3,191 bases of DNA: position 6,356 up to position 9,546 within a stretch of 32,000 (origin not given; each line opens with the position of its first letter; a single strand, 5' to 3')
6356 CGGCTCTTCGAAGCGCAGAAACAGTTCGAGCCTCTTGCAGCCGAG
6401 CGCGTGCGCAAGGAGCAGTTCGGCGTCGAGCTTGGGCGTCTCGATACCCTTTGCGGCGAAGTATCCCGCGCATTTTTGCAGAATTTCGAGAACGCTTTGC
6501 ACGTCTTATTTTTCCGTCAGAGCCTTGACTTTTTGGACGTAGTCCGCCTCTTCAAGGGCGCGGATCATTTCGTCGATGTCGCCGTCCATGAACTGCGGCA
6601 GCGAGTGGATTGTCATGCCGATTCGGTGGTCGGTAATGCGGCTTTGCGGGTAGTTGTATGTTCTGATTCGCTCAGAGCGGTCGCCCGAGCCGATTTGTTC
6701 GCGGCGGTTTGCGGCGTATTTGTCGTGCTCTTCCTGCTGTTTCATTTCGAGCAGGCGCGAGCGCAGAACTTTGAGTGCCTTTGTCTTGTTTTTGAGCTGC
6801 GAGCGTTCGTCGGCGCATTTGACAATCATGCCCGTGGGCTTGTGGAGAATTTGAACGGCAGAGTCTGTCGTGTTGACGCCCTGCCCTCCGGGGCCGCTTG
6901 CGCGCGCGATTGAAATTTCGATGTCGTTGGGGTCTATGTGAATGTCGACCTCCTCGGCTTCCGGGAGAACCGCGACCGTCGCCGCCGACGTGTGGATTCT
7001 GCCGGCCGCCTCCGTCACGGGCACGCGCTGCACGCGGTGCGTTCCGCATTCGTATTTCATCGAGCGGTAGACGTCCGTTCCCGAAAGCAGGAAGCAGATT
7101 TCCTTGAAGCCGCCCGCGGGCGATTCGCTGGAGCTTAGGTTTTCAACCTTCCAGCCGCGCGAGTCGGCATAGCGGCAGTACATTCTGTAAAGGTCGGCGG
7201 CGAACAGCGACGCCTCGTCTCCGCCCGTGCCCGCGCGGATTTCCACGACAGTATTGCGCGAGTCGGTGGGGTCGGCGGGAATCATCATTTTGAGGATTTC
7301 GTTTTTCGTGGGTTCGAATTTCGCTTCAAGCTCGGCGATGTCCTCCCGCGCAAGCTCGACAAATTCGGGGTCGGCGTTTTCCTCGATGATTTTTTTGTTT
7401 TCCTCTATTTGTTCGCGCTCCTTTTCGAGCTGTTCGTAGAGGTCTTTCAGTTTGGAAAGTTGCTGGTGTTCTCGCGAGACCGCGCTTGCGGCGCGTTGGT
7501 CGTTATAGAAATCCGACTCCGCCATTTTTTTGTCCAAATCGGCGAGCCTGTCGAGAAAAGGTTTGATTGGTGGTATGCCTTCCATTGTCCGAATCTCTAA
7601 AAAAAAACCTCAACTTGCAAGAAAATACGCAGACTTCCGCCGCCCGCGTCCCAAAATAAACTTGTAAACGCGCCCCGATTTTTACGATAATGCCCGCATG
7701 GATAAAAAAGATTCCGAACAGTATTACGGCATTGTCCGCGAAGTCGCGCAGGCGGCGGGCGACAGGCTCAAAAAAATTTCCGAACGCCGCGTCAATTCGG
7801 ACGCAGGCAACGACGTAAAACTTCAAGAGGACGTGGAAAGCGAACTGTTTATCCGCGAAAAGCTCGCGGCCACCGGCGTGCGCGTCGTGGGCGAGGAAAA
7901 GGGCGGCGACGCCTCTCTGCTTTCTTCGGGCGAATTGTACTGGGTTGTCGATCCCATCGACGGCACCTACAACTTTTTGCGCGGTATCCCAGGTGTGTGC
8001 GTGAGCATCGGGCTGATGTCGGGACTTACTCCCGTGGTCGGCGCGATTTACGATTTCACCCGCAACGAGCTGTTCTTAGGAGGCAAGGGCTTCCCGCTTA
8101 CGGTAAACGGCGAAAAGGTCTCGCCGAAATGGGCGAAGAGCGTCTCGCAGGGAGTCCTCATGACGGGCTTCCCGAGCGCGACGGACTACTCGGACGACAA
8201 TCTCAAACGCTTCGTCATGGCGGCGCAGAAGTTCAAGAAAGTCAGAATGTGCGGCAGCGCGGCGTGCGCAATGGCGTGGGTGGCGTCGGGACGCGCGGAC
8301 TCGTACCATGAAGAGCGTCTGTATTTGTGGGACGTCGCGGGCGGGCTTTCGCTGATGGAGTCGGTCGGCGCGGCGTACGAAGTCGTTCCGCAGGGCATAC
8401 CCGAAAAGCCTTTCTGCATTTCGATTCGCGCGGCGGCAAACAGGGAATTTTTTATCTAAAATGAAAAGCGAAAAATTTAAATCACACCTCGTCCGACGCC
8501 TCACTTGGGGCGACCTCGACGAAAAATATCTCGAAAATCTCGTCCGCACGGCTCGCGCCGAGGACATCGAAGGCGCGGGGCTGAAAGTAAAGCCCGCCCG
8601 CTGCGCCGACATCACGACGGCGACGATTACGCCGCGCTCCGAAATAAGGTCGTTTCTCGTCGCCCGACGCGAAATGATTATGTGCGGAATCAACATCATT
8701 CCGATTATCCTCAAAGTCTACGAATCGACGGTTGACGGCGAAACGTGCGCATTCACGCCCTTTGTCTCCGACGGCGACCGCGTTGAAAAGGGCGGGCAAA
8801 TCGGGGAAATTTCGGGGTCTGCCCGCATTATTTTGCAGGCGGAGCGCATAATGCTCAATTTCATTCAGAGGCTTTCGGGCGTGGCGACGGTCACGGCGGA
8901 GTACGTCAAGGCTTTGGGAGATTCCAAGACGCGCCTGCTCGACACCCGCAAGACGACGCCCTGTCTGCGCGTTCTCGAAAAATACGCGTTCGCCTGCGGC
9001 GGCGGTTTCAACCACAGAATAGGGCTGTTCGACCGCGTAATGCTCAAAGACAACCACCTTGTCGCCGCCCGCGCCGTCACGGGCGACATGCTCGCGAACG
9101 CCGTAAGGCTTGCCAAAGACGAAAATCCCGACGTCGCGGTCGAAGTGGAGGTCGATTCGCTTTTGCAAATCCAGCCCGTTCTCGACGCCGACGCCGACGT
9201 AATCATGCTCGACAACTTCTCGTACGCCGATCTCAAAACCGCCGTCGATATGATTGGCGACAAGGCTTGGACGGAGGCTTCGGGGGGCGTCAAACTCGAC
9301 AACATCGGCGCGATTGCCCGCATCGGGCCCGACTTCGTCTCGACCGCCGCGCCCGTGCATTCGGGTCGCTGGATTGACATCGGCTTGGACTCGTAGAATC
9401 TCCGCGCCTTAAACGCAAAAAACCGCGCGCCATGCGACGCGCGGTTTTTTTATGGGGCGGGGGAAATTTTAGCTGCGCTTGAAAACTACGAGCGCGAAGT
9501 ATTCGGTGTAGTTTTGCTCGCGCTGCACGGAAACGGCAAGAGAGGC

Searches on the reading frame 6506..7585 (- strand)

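Call 37: search_protein_families(library=pfam, proteins=[window:6506-7585:-], max_evalue=0.0001)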
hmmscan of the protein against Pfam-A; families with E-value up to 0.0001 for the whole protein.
window:6506-7585:- (359 aa): 2 families
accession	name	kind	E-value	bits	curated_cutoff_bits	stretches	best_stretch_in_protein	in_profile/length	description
PF03462.23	PCRF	-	2.6e-68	230.1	24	1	12-204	3-194/194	PCRF domain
PF00472.26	RF-1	-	2.5e-41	140.7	35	1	211-321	1-116/116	RF-1 domain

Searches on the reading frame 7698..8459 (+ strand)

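Call 59: search_protein_families(library=ncbifam, proteins=[window:7698-8459:+], max_evalue=0.00001)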
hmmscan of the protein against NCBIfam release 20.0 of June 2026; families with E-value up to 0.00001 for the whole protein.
window:7698-8459:+ (253 aa): 6 families
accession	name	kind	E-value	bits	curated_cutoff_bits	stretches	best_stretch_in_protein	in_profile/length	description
TIGR02067.1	his_9_HisN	equivalog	6.4e-25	88.1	275.15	1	13-225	5-219/252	histidinol-phosphatase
NF008027.1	PRK10757.1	equivalog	3e-24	85.4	332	1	62-224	63-224/267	inositol-1-monophosphatase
NF009321.0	PRK12676.1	equivalog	3.1e-24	85.4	264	1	31-225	34-224/264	bifunctional fructose-bisphosphatase/inositol-phosphate phosphatase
TIGR01331.1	bisphos_cysQ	equivalog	8.7e-20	71.4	228.8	1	13-228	5-225/250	3'(2'),5'-bisphosphate nucleotidase CysQ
NF010678.0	PRK14076.1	equivalog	1.4e-11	44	493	0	115-225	135-246/570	bifunctional NADP phosphatase/NAD kinase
NF008182.0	PRK10931.1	equivalog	8.3e-09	34.9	379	1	45-226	41-219/246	3'(2'),5'-bisphosphate nucleotidase CysQ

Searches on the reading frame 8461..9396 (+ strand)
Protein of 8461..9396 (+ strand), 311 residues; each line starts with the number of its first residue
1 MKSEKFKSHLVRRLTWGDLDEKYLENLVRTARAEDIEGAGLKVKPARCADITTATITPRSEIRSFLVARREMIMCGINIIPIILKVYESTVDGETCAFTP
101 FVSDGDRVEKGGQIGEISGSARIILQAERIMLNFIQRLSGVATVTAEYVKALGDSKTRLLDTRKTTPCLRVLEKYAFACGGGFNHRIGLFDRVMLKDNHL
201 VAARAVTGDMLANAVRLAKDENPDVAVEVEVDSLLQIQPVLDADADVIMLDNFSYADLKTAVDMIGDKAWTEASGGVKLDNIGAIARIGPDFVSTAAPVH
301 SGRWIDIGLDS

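Call 59: search_protein_families(library=ncbifam, proteins=[window:8461-9396:+], max_evalue=0.00001)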
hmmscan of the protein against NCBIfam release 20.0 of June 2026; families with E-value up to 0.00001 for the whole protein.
window:8461-9396:+ (311 aa): 2 families
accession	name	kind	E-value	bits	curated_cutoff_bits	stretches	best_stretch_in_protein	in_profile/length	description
TIGR00078.1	nadC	equivalog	6.3e-75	251.9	198.4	1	49-310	13-268/269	carboxylating nicotinate-nucleotide diphosphorylase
TIGR01334.1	modD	hypoth_equivalog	2.8e-21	76.2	178.85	1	49-300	19-267/277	ModD protein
